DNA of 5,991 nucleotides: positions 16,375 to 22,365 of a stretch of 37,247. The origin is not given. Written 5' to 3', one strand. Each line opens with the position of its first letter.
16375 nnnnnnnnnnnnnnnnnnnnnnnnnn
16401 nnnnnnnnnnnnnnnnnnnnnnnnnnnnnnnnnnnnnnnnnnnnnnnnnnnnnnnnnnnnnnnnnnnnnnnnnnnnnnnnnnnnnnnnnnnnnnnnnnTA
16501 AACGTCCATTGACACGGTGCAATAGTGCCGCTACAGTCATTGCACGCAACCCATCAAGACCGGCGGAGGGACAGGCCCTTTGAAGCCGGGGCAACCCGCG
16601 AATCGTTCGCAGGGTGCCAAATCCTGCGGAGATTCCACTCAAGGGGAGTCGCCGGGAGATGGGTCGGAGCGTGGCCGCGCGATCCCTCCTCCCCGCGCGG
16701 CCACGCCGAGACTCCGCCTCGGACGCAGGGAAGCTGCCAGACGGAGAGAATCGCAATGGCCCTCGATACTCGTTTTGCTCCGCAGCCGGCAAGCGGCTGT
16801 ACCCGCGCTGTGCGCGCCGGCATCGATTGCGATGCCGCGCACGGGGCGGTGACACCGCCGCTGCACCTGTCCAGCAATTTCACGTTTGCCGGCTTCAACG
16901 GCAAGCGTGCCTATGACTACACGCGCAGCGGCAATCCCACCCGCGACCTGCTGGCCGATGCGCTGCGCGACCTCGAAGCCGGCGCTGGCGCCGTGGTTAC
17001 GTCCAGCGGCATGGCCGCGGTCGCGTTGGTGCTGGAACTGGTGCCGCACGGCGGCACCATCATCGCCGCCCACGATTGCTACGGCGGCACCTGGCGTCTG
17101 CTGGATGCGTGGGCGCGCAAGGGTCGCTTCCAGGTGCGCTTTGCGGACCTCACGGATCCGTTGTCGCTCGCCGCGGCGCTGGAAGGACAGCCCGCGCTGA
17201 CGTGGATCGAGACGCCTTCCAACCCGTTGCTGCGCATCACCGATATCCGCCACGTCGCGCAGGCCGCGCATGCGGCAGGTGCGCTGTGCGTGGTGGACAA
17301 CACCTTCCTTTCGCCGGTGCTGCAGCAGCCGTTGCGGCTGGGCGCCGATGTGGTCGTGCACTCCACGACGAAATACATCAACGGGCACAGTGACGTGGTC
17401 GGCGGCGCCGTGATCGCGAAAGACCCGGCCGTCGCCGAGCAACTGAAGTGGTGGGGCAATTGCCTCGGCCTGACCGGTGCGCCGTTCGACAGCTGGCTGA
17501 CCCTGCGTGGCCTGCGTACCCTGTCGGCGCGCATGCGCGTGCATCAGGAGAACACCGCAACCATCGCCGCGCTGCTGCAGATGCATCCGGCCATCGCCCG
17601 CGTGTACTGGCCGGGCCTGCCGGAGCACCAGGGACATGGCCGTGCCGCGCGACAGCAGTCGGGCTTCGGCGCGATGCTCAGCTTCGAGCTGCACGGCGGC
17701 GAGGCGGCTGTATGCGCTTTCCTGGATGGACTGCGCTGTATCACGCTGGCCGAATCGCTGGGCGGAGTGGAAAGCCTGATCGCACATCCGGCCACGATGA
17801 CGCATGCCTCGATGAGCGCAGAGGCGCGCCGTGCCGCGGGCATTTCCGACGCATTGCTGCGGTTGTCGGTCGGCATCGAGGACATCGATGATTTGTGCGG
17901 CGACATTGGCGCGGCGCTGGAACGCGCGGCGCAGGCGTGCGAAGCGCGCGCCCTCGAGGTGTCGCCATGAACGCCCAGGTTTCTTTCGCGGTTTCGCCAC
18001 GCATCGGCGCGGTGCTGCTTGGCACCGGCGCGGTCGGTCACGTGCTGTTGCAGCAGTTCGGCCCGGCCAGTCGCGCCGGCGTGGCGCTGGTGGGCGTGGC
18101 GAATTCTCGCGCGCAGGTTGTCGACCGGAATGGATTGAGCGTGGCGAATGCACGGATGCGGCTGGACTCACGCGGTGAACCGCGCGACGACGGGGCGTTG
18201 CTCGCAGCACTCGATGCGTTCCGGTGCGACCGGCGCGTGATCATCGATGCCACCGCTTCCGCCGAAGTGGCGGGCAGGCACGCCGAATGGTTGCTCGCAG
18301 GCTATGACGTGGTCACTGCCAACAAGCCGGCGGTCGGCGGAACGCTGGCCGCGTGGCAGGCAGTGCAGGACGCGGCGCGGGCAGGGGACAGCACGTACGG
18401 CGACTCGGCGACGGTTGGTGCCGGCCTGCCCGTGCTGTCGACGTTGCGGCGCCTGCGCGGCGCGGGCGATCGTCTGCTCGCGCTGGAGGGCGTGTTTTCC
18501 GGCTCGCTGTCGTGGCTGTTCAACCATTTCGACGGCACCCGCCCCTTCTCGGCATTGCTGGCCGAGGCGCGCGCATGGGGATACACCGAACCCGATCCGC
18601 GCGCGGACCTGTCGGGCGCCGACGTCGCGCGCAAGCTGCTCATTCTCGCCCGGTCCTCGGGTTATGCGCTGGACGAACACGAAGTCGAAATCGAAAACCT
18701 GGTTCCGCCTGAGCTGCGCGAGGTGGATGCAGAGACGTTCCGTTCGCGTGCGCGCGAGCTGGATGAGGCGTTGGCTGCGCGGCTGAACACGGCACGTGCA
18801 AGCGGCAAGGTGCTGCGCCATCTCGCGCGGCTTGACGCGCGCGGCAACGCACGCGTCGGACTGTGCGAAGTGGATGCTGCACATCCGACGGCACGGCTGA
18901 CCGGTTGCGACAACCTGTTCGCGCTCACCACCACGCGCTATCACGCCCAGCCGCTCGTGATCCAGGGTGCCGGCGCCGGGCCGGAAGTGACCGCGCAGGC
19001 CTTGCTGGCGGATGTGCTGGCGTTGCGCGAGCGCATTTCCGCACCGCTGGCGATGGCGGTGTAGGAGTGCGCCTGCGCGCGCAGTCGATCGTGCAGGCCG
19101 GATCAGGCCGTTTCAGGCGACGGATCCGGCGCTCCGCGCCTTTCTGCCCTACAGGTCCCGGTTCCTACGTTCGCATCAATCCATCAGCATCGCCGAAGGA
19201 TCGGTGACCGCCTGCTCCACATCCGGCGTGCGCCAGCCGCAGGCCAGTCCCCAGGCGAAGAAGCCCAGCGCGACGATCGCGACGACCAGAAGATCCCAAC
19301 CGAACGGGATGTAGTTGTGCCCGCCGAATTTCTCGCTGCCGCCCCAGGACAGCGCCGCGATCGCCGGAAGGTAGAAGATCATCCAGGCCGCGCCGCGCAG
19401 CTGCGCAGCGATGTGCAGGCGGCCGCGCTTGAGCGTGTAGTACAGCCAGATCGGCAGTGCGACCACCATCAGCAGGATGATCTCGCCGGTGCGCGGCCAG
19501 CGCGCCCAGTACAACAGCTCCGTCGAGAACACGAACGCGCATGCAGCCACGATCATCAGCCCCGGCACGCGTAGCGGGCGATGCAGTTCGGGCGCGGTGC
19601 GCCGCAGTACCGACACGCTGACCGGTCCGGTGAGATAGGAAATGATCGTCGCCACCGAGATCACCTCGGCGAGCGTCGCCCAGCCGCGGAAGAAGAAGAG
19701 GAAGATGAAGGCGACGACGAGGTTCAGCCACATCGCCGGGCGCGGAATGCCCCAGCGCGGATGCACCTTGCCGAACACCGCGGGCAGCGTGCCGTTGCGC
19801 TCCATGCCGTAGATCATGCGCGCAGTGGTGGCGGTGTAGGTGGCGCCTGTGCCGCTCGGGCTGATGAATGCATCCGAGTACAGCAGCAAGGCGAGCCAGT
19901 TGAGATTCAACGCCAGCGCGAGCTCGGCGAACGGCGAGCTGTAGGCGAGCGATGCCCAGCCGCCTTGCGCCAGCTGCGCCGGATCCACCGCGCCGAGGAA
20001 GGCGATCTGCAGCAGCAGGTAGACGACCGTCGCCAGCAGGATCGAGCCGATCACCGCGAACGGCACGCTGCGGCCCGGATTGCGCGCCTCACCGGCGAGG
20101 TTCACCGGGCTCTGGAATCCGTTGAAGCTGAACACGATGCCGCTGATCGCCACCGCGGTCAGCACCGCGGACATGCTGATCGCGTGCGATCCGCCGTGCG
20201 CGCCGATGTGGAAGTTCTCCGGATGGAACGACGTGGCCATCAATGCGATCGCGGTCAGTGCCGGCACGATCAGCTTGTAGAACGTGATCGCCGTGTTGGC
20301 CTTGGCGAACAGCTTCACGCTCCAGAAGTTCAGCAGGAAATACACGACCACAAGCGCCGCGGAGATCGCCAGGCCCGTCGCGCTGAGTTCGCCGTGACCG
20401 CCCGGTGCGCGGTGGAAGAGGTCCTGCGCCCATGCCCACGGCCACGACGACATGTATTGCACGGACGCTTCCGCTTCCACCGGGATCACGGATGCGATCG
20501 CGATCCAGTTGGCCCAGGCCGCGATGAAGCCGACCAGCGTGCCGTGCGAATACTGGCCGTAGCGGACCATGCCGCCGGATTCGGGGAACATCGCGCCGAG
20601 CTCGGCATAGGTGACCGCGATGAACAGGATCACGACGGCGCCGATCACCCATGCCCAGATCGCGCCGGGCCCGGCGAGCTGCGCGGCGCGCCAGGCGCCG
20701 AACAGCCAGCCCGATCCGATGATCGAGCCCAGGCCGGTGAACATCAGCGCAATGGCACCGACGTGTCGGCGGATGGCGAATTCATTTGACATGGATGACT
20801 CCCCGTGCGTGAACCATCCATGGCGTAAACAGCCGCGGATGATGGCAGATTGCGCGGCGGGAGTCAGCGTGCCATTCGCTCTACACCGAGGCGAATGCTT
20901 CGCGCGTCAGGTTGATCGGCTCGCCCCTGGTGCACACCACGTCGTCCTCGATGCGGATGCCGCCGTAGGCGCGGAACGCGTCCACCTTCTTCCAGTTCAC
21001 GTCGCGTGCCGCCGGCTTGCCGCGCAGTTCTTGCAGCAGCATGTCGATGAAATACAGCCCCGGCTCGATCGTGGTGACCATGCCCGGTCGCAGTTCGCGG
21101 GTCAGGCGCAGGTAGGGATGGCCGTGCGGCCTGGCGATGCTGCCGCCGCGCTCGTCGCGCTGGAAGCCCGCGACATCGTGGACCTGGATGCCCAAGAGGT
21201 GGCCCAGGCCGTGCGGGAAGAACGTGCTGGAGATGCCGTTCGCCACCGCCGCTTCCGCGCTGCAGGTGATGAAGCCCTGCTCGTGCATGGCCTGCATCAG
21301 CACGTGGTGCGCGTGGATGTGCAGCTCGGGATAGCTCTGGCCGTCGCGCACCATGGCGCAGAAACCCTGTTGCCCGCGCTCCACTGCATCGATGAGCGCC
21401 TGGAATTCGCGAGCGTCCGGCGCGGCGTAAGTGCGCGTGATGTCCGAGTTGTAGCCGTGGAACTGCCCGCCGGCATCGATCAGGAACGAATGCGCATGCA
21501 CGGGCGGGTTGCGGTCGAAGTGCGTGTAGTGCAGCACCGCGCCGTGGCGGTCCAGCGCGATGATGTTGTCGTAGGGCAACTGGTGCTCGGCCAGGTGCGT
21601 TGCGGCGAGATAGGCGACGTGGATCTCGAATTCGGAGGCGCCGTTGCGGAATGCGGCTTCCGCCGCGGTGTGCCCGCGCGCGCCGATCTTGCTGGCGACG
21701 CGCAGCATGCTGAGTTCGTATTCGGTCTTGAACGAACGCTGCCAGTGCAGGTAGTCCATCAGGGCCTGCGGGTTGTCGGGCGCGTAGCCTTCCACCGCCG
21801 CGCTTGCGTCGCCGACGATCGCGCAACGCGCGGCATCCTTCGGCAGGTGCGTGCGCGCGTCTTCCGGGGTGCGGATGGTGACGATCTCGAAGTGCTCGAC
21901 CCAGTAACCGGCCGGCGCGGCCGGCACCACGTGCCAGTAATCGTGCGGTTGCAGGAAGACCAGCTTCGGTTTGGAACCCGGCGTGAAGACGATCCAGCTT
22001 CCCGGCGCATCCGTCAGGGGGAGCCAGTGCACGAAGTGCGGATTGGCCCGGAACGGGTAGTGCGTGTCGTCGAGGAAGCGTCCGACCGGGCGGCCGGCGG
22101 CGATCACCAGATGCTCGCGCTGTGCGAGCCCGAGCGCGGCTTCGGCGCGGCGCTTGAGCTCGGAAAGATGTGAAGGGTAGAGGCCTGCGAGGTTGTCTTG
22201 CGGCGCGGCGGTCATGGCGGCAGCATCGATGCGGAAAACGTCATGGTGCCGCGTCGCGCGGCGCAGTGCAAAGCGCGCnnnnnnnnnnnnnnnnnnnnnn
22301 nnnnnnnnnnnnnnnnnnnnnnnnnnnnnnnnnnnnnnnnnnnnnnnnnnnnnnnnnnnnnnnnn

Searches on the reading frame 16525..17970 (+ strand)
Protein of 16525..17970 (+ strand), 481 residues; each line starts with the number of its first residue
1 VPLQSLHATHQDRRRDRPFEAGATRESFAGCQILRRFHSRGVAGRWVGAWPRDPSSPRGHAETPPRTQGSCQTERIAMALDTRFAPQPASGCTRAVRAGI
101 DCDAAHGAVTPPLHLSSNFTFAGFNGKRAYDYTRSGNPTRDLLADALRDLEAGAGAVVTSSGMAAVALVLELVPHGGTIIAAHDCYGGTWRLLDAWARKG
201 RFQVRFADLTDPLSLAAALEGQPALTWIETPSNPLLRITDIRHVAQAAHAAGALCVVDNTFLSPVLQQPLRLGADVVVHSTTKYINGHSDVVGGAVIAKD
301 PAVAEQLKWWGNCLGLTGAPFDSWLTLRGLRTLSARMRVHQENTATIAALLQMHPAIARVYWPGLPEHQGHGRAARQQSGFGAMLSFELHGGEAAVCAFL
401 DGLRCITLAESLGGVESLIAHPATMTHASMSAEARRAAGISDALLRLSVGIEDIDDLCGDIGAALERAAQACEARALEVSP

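Call 47: search_protein_families(library=pfam, proteins=[window:16525-17970:+], max_evalue=0.00001)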
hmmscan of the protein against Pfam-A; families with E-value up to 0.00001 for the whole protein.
window:16525-17970:+ (481 aa): 1 family
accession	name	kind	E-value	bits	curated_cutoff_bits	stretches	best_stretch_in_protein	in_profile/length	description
PF01053.26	Cys_Met_Meta_PP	-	4.2e-136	453.9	27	1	93-466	2-381/381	Cys/Met metabolism PLP-dependent enzyme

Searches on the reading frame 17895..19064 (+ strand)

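Call 47: search_protein_families(library=pfam, proteins=[window:17895-19064:+], max_evalue=0.00001)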
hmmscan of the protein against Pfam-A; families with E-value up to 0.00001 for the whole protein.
window:17895-19064:+ (389 aa): 2 families
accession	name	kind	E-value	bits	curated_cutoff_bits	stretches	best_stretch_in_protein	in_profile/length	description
PF00742.24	Homoserine_dh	-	8.5e-44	149.9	22.9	1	179-375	1-173/173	Homoserine dehydrogenase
PF03447.22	NAD_binding_3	-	1.3e-09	39.2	24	1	43-166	1-111/116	Homoserine dehydrogenase, NAD binding domain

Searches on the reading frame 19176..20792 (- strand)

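Call 15: search_protein_families(library=pfam, proteins=[window:19176-20792:-], max_evalue=0.001)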
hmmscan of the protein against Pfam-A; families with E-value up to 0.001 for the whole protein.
window:19176-20792:- (538 aa): 2 families
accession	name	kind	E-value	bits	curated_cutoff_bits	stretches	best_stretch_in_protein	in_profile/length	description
PF13520.12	AA_permease_2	-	5.1e-48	164.5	27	1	16-431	6-405/427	Amino acid permease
PF00324.27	AA_permease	-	1.9e-35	122.9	24.6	1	17-387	3-359/470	Amino acid permease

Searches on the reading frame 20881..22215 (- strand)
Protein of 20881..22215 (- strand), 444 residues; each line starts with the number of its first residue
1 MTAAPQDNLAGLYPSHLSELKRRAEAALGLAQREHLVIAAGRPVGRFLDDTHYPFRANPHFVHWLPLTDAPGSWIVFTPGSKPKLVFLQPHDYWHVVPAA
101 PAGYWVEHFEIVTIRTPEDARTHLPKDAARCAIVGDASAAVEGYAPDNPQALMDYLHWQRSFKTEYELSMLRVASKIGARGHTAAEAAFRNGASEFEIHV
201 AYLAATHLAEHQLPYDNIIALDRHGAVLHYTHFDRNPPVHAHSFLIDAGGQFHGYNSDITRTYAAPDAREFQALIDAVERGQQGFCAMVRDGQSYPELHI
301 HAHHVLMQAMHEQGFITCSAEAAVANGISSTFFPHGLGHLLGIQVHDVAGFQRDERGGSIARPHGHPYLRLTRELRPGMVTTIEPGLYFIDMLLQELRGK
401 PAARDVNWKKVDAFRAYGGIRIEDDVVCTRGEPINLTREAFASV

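Call 15: search_protein_families(library=pfam, proteins=[window:20881-22215:-], max_evalue=0.001)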
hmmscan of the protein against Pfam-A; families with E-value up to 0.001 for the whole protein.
window:20881-22215:- (444 aa): 2 families
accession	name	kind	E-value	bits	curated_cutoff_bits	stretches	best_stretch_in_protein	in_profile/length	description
PF21216.2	PepQ_N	-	5.1e-54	182.7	27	1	12-158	2-152/152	Xaa-Pro dipeptidase, N-terminal domain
PF00557.29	Peptidase_M24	-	4.6e-42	144.6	23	1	171-429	3-207/208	Metallopeptidase family M24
